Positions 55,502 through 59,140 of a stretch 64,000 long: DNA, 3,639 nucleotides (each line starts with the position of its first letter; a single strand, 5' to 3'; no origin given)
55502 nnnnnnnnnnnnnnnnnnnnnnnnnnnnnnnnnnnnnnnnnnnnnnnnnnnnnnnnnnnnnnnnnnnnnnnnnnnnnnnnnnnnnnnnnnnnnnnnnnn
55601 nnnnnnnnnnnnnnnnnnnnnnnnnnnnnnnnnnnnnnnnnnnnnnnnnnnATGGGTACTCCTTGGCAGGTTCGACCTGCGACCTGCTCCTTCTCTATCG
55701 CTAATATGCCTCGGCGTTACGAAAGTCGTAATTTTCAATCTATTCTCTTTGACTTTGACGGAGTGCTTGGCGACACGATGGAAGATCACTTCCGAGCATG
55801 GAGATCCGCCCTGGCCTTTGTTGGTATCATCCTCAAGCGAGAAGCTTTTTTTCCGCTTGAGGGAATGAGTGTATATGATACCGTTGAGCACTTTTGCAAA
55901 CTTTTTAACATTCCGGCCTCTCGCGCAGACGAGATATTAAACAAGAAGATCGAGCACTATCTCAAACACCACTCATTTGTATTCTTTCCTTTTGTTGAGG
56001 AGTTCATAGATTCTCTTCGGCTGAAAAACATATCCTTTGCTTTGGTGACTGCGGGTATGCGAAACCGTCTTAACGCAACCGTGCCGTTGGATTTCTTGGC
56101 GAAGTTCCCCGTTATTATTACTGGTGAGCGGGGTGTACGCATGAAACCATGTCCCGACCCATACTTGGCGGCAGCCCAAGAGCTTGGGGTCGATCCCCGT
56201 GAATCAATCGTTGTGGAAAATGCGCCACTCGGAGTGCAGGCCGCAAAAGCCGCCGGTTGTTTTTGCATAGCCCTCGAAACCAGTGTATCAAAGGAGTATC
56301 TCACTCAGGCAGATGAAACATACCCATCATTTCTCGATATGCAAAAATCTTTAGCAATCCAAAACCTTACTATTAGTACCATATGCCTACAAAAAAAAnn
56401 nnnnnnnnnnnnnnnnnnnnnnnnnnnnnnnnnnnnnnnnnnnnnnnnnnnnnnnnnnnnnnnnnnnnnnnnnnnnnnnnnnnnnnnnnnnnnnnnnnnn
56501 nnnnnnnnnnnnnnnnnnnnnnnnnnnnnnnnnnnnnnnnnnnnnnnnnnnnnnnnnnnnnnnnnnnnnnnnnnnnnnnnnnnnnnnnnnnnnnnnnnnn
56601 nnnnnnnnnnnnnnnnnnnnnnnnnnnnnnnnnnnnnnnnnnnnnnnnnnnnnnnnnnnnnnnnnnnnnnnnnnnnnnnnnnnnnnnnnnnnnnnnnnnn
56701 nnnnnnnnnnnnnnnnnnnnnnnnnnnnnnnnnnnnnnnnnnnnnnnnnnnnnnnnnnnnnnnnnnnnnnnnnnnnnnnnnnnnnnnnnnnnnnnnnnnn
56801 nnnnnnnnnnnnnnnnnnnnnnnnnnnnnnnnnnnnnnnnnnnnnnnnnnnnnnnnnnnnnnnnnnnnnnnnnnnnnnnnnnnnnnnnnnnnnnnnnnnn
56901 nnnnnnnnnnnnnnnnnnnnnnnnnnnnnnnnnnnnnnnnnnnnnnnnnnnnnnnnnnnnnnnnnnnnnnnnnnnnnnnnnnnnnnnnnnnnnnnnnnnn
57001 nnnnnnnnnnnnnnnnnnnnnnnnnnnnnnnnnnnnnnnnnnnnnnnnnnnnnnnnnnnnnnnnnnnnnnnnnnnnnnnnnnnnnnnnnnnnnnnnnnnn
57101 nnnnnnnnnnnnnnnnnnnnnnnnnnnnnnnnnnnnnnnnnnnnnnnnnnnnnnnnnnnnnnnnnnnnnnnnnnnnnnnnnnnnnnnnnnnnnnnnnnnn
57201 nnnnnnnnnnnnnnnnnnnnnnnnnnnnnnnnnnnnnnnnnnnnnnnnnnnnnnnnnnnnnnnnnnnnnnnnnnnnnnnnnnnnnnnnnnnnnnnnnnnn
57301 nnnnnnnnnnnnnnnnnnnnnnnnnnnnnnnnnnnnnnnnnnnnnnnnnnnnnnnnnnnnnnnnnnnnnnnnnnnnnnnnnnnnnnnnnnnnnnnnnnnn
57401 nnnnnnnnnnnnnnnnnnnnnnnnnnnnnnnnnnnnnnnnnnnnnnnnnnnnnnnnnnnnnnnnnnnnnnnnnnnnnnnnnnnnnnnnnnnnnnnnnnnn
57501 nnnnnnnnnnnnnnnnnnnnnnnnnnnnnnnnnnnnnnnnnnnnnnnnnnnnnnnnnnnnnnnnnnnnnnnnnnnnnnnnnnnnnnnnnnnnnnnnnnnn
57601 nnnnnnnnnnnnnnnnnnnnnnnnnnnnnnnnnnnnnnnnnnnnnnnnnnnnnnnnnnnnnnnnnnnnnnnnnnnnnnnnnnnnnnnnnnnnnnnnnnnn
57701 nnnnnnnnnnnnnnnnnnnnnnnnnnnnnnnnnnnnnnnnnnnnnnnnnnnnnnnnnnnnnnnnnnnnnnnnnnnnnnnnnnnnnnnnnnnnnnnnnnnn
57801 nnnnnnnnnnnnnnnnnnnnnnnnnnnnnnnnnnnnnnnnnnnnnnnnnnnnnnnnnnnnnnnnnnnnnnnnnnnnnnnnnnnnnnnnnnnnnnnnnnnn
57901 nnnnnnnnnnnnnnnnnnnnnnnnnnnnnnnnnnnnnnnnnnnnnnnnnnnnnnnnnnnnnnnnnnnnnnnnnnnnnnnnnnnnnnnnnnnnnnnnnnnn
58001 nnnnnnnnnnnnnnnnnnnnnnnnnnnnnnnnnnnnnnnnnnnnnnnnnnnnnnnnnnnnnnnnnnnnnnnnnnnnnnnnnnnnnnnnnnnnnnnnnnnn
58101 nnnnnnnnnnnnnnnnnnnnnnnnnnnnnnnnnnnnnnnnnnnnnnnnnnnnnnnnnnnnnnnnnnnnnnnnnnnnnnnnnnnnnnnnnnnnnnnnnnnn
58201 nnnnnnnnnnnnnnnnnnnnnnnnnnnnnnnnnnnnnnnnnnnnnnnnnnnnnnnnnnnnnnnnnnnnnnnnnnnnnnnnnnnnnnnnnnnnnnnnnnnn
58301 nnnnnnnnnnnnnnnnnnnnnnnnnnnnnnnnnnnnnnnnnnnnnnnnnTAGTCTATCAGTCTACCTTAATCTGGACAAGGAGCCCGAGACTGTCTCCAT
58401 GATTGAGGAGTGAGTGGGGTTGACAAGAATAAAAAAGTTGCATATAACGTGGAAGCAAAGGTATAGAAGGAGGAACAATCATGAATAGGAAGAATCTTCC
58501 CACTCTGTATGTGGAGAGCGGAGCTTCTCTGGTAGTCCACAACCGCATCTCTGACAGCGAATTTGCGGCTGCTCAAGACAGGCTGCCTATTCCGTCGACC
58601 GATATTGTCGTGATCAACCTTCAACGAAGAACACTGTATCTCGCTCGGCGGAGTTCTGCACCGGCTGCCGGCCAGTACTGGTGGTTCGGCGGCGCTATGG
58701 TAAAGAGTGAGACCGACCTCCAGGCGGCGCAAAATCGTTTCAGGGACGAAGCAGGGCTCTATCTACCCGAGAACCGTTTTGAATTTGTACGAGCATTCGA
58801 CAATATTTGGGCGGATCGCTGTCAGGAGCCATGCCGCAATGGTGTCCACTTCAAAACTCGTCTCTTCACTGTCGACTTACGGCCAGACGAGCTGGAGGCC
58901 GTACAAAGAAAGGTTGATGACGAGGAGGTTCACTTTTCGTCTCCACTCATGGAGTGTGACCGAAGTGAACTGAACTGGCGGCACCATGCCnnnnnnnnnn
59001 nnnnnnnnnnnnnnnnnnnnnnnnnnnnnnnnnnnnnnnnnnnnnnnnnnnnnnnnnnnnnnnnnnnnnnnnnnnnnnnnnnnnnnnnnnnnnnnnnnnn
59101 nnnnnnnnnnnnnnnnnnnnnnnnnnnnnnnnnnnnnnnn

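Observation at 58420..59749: Nudix-DUF218 fusion protein driven by a near-consensus promoter inside the glycan island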

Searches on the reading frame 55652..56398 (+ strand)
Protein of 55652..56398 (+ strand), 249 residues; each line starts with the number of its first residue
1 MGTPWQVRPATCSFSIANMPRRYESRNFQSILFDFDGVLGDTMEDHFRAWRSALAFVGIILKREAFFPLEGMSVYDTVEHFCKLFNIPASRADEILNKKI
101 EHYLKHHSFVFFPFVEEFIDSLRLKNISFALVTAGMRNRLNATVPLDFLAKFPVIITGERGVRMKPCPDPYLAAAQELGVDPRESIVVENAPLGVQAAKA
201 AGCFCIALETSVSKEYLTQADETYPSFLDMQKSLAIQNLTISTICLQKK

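Call 10: search_protein_families(library=pfam, proteins=[window:55652-56398:+], max_evalue=0.001)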
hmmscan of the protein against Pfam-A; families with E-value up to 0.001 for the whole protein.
window:55652-56398:+ (249 aa): 2 families
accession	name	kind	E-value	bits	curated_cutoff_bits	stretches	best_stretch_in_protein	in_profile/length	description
PF13419.12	HAD_2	-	6.3e-25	88.8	23.8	1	31-207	1-177/178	Haloacid dehalogenase-like hydrolase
PF00702.32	Hydrolase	-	4.9e-18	66.6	26.4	1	31-202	4-191/191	haloacid dehalogenase-like hydrolase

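Call 55: search_protein_families(library=ncbifam, proteins=[window:55652-56398:+], max_evalue=1e-10)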
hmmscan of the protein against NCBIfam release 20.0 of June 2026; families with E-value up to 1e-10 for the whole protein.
window:55652-56398:+ (249 aa): 11 families
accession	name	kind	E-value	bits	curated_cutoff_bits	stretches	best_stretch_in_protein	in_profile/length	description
NF053653.1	InDiPhoBT2121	equivalog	2.3e-36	125.4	245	1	29-220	2-199/216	inorganic diphosphatase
TIGR02009.1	PGMB-YQAB-SF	subfamily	1.8e-32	113.1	153.35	1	29-207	2-185/186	beta-phosphoglucomutase family hydrolase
TIGR01990.1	bPGM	equivalog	3.4e-26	92.3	189.4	1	29-208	2-186/187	beta-phosphoglucomutase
NF008610.0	PRK11587.1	equivalog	2.3e-20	72.9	282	1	29-230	4-203/219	sugar phosphatase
NF009804.0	PRK13288.1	equivalog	1.1e-16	61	218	1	28-221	3-195/215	pyrophosphatase PpaX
TIGR01449.2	PGP_bact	equivalog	1e-15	57.9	180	1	32-209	2-185/213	phosphoglycolate phosphatase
NF008000.0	PRK10725.1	equivalog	1.9e-15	57.5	215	1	27-203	4-180/188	fructose-1-phosphate/6-phosphogluconate phosphatase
NF009694.0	PRK13222.1-1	equivalog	1.8e-13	50.4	415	1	86-234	84-239/252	phosphoglycolate phosphatase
NF008087.0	PRK10826.1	equivalog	4.9e-13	49.2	191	1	25-208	4-191/222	hexitol phosphatase HxpB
TIGR01509.1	HAD-SF-IA-v3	subfamily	3.7e-12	46.7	29.4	0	93-206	48-152/154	HAD-IA family hydrolase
NF009695.0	PRK13222.1-2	equivalog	4.7e-12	45.9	225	0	93-209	78-194/226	phosphoglycolate phosphatase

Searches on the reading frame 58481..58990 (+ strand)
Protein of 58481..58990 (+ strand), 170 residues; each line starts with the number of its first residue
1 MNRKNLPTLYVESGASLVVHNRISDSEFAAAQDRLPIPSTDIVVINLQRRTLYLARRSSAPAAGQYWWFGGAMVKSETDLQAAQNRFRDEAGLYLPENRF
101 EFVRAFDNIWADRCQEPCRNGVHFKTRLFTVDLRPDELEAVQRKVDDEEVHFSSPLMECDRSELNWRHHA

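Call 29: find_homologous_proteins(query=window:58481-58990:+, max_evalue=10)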
Query window:58481-58990:+: 53 candidates shared short words with the query, none scored E <= 10.
